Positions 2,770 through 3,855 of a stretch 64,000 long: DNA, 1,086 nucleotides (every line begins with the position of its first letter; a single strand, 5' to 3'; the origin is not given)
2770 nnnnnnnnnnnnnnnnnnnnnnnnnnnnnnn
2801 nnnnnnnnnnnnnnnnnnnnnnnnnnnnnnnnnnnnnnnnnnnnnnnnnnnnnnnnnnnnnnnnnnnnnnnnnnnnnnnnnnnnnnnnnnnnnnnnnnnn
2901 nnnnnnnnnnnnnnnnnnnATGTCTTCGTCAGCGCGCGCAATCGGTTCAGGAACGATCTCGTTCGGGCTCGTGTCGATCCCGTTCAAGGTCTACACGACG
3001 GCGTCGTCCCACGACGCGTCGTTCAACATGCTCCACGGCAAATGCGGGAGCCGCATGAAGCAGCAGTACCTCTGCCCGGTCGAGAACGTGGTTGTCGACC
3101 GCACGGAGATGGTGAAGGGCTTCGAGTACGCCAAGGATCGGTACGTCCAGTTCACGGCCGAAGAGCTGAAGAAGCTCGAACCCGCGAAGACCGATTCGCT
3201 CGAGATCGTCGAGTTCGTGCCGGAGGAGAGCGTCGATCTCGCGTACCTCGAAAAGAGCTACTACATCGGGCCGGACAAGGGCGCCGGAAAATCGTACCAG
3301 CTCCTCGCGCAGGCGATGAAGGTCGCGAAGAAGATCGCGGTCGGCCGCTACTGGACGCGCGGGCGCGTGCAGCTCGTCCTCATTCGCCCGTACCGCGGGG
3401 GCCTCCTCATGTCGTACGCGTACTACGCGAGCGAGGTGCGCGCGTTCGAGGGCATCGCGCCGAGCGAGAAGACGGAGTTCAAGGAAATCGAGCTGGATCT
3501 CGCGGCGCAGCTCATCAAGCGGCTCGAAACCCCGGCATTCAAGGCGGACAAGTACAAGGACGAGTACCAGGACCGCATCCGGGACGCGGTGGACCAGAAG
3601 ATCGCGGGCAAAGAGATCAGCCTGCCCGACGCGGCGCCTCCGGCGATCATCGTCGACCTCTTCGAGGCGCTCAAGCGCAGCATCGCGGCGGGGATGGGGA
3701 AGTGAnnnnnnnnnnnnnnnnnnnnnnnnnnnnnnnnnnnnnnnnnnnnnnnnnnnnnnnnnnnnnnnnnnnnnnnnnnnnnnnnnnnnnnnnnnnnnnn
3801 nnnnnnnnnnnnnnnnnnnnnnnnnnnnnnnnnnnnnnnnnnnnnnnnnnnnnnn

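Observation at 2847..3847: ku bracketed by two copies of a perfect palindromic operator plus a sigma54-like element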

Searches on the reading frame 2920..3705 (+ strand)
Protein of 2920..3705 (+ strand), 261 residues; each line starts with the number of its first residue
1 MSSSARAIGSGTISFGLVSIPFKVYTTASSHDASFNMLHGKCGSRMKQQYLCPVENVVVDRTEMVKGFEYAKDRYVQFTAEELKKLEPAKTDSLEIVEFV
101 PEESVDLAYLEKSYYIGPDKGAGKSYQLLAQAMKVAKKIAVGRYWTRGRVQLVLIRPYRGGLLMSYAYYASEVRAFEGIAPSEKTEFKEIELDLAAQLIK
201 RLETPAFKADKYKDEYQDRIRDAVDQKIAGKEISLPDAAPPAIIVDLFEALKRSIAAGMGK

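Call 10: search_protein_families(library=pfam, proteins=[window:2920-3705:+], max_evalue=0.01)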
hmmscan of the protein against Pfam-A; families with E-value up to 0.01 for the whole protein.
window:2920-3705:+ (261 aa): 1 family
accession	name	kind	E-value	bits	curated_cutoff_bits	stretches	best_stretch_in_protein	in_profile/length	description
PF02735.22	Ku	-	1.8e-43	149.1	25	1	14-193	1-189/190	Ku70/Ku80 beta-barrel domain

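Call 11: search_protein_families(library=phrogs, proteins=[window:2920-3705:+], max_evalue=0.001)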
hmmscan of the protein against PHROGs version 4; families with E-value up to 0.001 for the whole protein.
window:2920-3705:+ (261 aa): 1 family
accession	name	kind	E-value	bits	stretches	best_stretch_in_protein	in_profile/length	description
phrog_4873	-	DNA, RNA and nucleotide metabolism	6.8e-47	161.3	1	5-257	1-258/299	Ku-like DNA end binding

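Call 20: find_encoding_contigs(protein=window:2920-3705:+, flank=10000, max_places=6)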
Protein window:2920-3705:+ (261 aa): 17 contigs read that carry it; 6 places shown.
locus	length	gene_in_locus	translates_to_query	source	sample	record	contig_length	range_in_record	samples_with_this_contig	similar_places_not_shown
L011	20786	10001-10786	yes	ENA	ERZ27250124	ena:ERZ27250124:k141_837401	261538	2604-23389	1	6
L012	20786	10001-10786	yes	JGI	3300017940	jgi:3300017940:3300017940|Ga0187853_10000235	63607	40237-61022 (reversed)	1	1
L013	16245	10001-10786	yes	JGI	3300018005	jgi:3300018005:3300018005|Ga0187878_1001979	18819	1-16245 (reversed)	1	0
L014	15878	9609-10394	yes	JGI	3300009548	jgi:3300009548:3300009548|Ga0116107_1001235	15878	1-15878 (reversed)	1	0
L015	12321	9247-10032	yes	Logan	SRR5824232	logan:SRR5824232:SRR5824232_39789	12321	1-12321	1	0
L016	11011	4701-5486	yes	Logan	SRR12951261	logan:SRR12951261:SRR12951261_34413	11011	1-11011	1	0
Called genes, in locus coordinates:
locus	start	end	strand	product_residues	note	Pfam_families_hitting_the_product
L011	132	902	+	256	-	-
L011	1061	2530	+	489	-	-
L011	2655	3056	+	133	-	-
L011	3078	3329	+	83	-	-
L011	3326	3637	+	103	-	-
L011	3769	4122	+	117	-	-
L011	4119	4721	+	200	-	PF22653:DUF7007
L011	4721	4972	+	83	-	-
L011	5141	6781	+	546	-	PF13541:ChlI, PF00158:Sigma54_activat (faint), PF01078:Mg_chelatase, PF13335:Mg_chelatase_C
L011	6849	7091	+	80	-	-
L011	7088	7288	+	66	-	-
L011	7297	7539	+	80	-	-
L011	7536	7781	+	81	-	-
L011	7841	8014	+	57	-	-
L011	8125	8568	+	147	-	-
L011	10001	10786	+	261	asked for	PF02735:Ku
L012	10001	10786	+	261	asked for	PF02735:Ku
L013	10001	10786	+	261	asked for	PF02735:Ku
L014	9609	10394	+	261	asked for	PF02735:Ku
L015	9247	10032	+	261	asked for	PF02735:Ku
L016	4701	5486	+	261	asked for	PF02735:Ku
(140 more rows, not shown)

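Call 45: find_homologous_proteins(query=window:2920-3705:+, max_evalue=1e-40)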
Query window:2920-3705:+ (261 aa): 5605 proteins with E <= 1e-40 among 7912 candidates; the best 120 are listed.
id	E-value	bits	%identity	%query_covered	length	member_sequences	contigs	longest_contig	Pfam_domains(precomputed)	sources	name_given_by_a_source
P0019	4.0e-165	565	100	100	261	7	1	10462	PF02735.23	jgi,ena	-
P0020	2.7e-118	412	73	98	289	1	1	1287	PF02735.23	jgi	jgi:DNA end-binding protein Ku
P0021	6.1e-118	410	71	97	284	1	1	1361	PF02735.23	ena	-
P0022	1.1e-116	406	72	98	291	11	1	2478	PF02735.23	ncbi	-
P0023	1.2e-116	406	71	98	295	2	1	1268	PF02735.23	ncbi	-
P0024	2.5e-116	405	72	98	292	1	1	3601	PF02735.23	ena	-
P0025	2.1e-115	402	71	97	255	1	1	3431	PF02735.23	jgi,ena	-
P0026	1.3e-113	396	70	98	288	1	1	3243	PF02735.23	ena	-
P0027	1.8e-113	396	70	97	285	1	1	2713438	PF02735.23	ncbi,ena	-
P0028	1.8e-113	396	70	97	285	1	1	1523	PF02735.23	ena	-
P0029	2.5e-113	395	71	97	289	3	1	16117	PF02735.23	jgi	jgi:DNA end-binding protein Ku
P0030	2.8e-113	395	71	97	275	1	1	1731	PF02735.23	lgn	-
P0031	3.1e-113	395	70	97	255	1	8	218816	PF02735.23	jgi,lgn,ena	jgi:DNA end-binding protein Ku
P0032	3.3e-113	395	70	97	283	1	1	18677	PF02735.23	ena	-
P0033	3.9e-113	395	70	97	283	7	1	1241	PF02735.23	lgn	-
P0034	4.0e-113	395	70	97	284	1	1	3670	PF02735.23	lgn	-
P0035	9.1e-113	394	70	98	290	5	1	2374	PF02735.23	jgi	jgi:DNA end-binding protein Ku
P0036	9.2e-113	394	69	98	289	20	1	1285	PF02735.23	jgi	jgi:DNA end-binding protein Ku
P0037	1.3e-112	393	70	97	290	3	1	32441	PF02735.23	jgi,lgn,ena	-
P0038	1.3e-112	393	69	97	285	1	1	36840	PF02735.23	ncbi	-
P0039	1.5e-112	393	70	98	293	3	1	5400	PF02735.23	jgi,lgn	jgi:DNA end-binding protein Ku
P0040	1.9e-112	392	70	97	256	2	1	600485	PF02735.23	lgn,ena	-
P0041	2.6e-112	392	69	97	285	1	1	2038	PF02735.23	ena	-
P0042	2.9e-112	392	70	98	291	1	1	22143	PF02735.23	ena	-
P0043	6.9e-112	391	69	97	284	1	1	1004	PF02735.23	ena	-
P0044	1.1e-111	390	69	98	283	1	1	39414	PF02735.23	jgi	jgi:DNA end-binding protein Ku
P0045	1.8e-111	389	69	97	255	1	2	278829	PF02735.23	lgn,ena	-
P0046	4.1e-111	388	69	97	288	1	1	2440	PF02735.23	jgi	jgi:DNA end-binding protein Ku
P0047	1.1e-110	387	68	97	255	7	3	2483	PF02735.23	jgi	-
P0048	1.4e-110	386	68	98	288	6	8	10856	PF02735.23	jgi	-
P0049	7.0e-110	384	67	97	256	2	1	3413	PF02735.23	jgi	-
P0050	1.5e-108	380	67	97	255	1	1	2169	PF02735.23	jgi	jgi:DNA end-binding protein Ku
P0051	1.8e-108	379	67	97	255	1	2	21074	PF02735.23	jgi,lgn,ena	jgi:DNA end-binding protein Ku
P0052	3.7e-108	378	65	98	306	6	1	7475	PF02735.23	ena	-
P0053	1.1e-107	377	67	99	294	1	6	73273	PF02735.23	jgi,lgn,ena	jgi:DNA end-binding protein Ku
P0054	1.2e-107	377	66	97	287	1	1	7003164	PF02735.23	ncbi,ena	-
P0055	1.2e-107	377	67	99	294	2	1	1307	PF02735.23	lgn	-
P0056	5.7e-106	371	63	97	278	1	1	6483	PF02735.23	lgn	-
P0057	5.7e-106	371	63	97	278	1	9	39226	PF02735.23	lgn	-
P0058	1.0e-105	370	64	98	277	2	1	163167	PF02735.23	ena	-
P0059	1.2e-105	370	66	97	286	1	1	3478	PF02735.23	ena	-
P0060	1.2e-105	370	64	97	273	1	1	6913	PF02735.23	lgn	-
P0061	1.3e-105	370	67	98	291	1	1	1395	PF02735.23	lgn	-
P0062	6.7e-105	368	67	97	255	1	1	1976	PF02735.23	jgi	jgi:DNA end-binding protein Ku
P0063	2.1e-104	366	63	96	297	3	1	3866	PF02735.23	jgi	jgi:DNA end-binding protein Ku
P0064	1.3e-102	360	62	97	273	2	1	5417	PF02735.23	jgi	jgi:DNA end-binding protein Ku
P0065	1.9e-102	360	64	98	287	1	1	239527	PF02735.23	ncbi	-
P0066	8.7e-102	358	61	98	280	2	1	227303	PF02735.23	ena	-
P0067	1.0e-100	354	64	97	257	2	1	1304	PF02735.23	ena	-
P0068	1.7e-100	353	63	98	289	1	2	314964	PF02735.23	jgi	jgi:DNA end-binding protein Ku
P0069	2.5e-100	353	64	97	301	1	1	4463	PF02735.23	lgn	-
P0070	2.6e-100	353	64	97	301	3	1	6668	PF02735.23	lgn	-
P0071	2.8e-100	353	63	97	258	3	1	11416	PF02735.23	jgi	jgi:DNA end-binding protein Ku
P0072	6.0e-100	352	62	99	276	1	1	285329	PF02735.23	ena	-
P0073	8.8e-100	351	63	97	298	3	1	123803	PF02735.23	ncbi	-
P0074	1.4e-99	350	61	96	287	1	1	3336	PF02735.23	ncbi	-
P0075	1.9e-99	350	60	97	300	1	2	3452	PF02735.23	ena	-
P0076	2.3e-99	350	63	97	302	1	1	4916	PF02735.23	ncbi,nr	ncbi:MAG: Ku protein [Polyangiaceae bacterium]|nr:Ku protein [Polyangiaceae bacterium]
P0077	2.7e-99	349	63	97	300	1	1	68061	PF02735.23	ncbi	-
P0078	2.9e-99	349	62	98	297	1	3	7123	PF02735.23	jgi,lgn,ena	-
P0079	3.0e-99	349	63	97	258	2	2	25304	PF02735.23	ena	-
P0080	3.7e-99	349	61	96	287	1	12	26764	PF02735.23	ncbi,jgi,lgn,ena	-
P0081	4.0e-99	349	62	97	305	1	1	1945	PF02735.23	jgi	jgi:DNA end-binding protein Ku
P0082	4.3e-99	349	64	97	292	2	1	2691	PF02735.23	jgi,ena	-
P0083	4.5e-99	349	62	97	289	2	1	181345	PF02735.23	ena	-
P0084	5.0e-99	349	59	97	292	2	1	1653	PF02735.23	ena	-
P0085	6.0e-99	348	61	97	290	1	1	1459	PF02735.23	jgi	jgi:DNA end-binding protein Ku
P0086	7.0e-99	348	61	99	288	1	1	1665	PF02735.23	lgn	-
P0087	7.6e-99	348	61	98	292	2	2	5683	PF02735.23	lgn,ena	-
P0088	7.8e-99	348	61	96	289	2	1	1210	PF02735.23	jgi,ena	-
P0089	8.2e-99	348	61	99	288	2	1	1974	PF02735.23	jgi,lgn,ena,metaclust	metaclust:\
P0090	8.3e-99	348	63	97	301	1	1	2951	PF02735.23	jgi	jgi:DNA end-binding protein Ku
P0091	8.6e-99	348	61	97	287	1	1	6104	PF02735.23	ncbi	-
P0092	1.1e-98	347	60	97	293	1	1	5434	PF02735.23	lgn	-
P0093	1.6e-98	347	61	97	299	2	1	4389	PF02735.23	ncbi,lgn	-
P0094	1.8e-98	347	62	99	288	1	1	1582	PF02735.23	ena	-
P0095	2.5e-98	346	61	97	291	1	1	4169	PF02735.23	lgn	-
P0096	2.9e-98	346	61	100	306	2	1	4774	PF02735.23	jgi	jgi:DNA end-binding protein Ku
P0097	2.9e-98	346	61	97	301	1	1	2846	PF02735.23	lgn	-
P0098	3.1e-98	346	63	97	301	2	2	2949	PF02735.23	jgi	jgi:DNA end-binding protein Ku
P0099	3.1e-98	346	60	97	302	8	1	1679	PF02735.23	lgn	-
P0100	4.0e-98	346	60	97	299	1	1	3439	PF02735.23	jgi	jgi:DNA end-binding protein Ku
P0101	7.8e-98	345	62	96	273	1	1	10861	PF02735.23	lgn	-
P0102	1.1e-97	344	61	99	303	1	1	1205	PF02735.23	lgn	-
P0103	1.1e-97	344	60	97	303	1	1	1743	PF02735.23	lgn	-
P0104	1.1e-97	344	59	97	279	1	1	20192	PF02735.23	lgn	-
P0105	1.5e-97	344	59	97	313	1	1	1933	PF02735.23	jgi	jgi:DNA end-binding protein Ku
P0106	1.6e-97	344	59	97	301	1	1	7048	PF02735.23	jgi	jgi:DNA end-binding protein Ku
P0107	2.2e-97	343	60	97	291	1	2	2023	PF02735.23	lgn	-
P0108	2.3e-97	343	60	97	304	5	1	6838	PF02735.23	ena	-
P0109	2.3e-97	343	60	99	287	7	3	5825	PF02735.23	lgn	-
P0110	2.7e-97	343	62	98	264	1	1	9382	PF02735.23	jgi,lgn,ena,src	-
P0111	3.0e-97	343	60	97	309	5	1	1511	PF02735.23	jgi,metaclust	metaclust:\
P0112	3.0e-97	343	59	97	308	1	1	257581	PF02735.23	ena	-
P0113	3.0e-97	343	59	97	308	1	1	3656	PF02735.23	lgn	-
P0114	3.8e-97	342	59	97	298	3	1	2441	PF02735.23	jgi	jgi:DNA end-binding protein Ku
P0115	4.3e-97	342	62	97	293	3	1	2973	PF02735.23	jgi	jgi:DNA end-binding protein Ku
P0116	4.3e-97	342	59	97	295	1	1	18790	PF02735.23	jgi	jgi:DNA end-binding protein Ku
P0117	4.3e-97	342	60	97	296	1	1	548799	PF02735.23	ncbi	-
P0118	4.5e-97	342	59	99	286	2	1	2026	PF02735.23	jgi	jgi:DNA end-binding protein Ku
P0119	5.5e-97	342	61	97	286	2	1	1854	PF02735.23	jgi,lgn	jgi:DNA end-binding protein Ku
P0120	5.9e-97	342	58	99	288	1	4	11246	PF02735.23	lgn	-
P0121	6.6e-97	342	60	98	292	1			PF02735.23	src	-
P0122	1.6e-96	340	58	97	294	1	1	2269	PF02735.23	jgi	jgi:DNA end-binding protein Ku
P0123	1.6e-96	340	61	98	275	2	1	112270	PF02735.23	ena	-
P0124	1.9e-96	340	59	97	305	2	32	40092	PF02735.23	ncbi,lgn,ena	-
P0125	2.1e-96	340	59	97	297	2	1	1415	PF02735.23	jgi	jgi:DNA end-binding protein Ku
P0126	2.3e-96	340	60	97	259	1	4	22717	PF02735.23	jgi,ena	jgi:DNA end-binding protein Ku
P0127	2.6e-96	340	60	97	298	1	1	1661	PF02735.23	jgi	jgi:DNA end-binding protein Ku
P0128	3.3e-96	339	61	97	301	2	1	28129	PF02735.23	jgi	jgi:DNA end-binding protein Ku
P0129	3.7e-96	339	60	98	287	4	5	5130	PF02735.23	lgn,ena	-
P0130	4.5e-96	339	61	97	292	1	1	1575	PF02735.23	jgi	jgi:DNA end-binding protein Ku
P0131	4.8e-96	339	60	97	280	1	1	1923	PF02735.23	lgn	-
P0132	4.9e-96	339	60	97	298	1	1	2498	PF02735.23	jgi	jgi:DNA end-binding protein Ku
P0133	5.4e-96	339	59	97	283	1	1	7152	PF02735.23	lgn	-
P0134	5.5e-96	339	61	97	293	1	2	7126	PF02735.23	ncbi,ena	-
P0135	7.1e-96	338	59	97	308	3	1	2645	PF02735.23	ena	-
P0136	7.3e-96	338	60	97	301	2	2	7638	PF02735.23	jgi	-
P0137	8.1e-96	338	58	97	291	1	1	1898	PF02735.23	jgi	jgi:DNA end-binding protein Ku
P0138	8.3e-96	338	61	97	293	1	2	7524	PF02735.23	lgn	-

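Call 46: list_cluster_members(proteins=[P0027, P0054, P0038, P0022, P0065, P0073])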
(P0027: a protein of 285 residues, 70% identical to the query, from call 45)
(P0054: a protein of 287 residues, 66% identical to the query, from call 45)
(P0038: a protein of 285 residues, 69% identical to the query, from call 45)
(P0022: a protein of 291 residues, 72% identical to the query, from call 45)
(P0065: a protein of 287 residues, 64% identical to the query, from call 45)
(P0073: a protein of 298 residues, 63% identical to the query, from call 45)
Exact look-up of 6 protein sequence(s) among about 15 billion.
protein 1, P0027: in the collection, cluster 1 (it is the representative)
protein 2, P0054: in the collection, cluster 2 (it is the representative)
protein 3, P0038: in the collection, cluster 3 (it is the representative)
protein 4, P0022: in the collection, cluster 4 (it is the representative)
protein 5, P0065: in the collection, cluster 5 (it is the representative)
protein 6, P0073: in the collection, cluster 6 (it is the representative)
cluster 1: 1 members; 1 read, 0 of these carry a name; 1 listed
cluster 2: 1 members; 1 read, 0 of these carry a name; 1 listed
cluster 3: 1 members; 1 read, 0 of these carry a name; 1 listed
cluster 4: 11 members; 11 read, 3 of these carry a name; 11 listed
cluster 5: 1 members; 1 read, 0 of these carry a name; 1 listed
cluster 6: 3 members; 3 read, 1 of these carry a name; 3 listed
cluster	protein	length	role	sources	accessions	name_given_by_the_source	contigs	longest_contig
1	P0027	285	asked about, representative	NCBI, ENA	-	-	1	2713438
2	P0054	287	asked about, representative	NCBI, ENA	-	-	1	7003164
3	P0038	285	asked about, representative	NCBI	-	-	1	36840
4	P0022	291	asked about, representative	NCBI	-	-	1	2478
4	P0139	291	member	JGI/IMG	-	DNA end-binding protein Ku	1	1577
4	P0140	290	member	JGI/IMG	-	DNA end-binding protein Ku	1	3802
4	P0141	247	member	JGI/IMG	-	DNA end-binding protein Ku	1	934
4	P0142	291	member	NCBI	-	-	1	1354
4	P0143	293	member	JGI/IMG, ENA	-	-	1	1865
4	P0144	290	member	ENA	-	-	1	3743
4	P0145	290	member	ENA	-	-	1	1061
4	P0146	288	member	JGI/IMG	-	-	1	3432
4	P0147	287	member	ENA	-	-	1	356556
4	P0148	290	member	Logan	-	-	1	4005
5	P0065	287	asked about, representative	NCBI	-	-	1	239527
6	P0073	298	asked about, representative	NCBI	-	-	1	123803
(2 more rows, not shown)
